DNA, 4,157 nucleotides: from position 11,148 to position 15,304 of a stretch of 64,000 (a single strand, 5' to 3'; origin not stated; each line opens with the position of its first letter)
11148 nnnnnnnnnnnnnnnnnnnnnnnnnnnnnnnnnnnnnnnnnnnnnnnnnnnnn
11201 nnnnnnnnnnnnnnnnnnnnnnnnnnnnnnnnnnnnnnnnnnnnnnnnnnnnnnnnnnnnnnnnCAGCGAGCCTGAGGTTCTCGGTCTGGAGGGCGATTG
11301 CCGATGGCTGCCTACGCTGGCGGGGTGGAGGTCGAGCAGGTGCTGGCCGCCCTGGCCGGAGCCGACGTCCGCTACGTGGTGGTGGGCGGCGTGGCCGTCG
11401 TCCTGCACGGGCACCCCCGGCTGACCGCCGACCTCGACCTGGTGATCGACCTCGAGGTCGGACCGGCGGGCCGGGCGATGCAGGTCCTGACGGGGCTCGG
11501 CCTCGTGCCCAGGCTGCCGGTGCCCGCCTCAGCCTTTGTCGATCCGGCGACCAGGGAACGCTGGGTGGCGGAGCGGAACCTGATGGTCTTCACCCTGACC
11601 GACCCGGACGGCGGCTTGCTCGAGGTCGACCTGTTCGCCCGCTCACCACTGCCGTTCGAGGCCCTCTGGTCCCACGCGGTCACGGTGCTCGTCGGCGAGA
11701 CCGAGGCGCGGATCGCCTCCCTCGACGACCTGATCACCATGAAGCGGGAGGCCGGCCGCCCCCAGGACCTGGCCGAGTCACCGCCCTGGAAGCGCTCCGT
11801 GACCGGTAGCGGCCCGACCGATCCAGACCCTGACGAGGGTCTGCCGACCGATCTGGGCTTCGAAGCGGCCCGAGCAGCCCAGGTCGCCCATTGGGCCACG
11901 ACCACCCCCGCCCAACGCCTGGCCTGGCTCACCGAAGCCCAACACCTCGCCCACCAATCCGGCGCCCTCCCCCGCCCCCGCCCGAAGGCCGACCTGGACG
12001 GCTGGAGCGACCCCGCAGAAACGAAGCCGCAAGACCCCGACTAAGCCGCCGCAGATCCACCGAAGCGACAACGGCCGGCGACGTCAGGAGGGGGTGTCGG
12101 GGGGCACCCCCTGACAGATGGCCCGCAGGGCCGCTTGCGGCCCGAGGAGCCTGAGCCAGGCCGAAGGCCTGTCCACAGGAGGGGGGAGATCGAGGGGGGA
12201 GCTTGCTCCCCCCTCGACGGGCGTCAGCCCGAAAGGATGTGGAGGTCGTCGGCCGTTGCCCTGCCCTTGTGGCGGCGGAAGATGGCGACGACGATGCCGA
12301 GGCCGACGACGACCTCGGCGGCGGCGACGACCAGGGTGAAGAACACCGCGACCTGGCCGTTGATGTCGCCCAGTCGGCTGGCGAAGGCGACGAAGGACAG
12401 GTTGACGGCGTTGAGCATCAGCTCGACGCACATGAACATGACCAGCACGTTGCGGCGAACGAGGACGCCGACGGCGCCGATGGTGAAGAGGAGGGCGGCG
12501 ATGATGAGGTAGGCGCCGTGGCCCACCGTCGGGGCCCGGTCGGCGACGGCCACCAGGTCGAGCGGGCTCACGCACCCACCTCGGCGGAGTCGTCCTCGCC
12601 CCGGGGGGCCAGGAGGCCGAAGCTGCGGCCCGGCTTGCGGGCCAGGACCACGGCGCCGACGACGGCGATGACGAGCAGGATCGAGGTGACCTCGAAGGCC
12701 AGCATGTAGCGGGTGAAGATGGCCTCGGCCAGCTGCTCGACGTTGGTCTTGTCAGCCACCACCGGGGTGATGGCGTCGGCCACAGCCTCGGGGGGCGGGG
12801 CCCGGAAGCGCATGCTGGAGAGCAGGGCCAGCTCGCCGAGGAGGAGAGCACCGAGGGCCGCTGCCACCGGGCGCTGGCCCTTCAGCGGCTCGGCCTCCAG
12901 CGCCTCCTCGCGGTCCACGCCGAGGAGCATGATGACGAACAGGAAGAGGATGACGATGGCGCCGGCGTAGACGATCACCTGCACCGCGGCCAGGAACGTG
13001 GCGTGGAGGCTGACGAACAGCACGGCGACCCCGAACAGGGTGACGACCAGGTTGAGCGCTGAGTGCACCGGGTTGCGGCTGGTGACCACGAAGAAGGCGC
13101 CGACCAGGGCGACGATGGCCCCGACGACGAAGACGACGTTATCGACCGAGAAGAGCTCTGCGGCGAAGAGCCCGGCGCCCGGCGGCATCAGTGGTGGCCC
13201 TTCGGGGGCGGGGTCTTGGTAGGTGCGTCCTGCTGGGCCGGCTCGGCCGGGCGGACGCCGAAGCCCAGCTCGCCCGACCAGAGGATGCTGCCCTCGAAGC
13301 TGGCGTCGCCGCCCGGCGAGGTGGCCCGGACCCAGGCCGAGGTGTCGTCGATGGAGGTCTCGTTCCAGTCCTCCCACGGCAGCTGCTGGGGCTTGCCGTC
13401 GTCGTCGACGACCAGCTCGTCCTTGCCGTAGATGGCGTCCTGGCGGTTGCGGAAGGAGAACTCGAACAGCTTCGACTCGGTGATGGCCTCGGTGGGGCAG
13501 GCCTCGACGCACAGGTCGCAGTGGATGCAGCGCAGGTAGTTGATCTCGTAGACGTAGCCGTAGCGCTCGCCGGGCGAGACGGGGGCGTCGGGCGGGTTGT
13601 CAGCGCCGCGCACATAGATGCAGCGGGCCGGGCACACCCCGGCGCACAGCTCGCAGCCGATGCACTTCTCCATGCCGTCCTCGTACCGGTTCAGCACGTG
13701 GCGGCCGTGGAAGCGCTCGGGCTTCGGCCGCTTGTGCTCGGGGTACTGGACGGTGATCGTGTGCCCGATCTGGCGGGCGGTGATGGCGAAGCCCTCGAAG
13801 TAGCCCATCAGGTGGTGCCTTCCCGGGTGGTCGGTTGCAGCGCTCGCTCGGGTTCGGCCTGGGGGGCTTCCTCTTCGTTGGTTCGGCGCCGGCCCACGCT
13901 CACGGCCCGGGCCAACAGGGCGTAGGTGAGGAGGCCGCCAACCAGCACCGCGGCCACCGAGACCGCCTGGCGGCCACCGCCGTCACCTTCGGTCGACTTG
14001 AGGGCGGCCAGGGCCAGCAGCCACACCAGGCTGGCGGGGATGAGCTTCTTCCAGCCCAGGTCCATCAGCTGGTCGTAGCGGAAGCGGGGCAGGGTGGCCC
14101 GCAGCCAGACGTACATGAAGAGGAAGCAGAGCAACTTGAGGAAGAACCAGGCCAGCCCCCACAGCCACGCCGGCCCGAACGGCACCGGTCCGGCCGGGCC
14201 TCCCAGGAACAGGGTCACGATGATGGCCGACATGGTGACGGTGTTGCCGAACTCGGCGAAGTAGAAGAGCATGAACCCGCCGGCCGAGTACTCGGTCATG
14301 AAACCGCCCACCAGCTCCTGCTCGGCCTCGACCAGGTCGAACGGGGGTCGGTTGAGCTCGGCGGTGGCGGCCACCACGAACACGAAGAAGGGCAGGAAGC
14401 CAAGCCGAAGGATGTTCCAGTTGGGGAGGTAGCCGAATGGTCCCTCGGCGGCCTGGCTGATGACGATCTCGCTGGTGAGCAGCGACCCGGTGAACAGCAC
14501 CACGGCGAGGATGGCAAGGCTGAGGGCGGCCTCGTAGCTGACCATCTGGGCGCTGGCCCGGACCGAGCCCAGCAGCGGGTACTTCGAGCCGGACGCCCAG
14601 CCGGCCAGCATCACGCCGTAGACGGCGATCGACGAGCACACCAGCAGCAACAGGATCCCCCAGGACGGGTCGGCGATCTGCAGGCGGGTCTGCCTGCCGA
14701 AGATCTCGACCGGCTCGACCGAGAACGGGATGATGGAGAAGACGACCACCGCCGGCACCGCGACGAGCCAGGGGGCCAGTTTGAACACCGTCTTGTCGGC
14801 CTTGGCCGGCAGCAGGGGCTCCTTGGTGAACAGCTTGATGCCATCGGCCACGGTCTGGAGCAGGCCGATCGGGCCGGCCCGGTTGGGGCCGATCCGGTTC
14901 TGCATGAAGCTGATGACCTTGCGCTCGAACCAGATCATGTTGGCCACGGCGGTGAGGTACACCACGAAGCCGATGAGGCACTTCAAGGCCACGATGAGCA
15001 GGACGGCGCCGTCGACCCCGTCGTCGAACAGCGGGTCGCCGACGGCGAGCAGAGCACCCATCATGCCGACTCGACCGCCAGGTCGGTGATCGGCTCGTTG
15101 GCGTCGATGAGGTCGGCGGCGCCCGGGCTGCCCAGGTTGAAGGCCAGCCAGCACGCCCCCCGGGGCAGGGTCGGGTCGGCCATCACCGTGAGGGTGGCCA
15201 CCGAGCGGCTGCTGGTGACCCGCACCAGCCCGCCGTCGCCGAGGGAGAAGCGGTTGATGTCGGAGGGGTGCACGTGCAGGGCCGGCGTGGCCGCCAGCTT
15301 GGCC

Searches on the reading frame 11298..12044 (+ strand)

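Call 29: search_protein_families(library=pfam, proteins=[window:11298-12044:+], max_evalue=0.001)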
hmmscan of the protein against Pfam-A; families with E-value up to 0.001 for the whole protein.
window:11298-12044:+ (248 aa): 1 family
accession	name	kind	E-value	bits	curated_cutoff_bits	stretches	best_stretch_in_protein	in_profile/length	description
PF19502.5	DUF6036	-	0.00081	19.7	23.6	0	23-49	19-46/164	Nucleotidyltransferase of unknown function (DUF6036)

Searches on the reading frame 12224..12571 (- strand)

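Call 29: search_protein_families(library=pfam, proteins=[window:12224-12571:-], max_evalue=0.001)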
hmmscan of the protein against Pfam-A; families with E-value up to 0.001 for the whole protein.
window:12224-12571:- (115 aa): 1 family
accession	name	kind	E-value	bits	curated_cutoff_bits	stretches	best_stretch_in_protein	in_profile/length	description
PF00420.29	Oxidored_q2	-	5.1e-27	93.9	26.1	1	21-103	2-84/95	NADH-ubiquinone/plastoquinone oxidoreductase chain 4L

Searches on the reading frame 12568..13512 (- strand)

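Call 29: search_protein_families(library=pfam, proteins=[window:12568-13512:-], max_evalue=0.001)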
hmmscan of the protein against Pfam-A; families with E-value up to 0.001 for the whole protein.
window:12568-13512:- (314 aa): 1 family
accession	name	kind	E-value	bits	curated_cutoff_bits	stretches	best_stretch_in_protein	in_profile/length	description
PF00499.25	Oxidored_q3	-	3.4e-41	140.8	33.2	1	138-290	1-146/146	NADH-ubiquinone/plastoquinone oxidoreductase chain 6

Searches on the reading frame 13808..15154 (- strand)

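Call 81: search_protein_families(library=pfam, proteins=[window:13808-15154:-], max_evalue=1e-8)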
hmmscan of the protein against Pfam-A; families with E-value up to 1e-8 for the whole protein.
window:13808-15154:- (448 aa): 1 family
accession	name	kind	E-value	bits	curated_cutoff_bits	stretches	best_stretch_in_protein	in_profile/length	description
PF00146.26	NADHdh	-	1.2e-111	373.3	27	1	58-382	2-297/298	NADH dehydrogenase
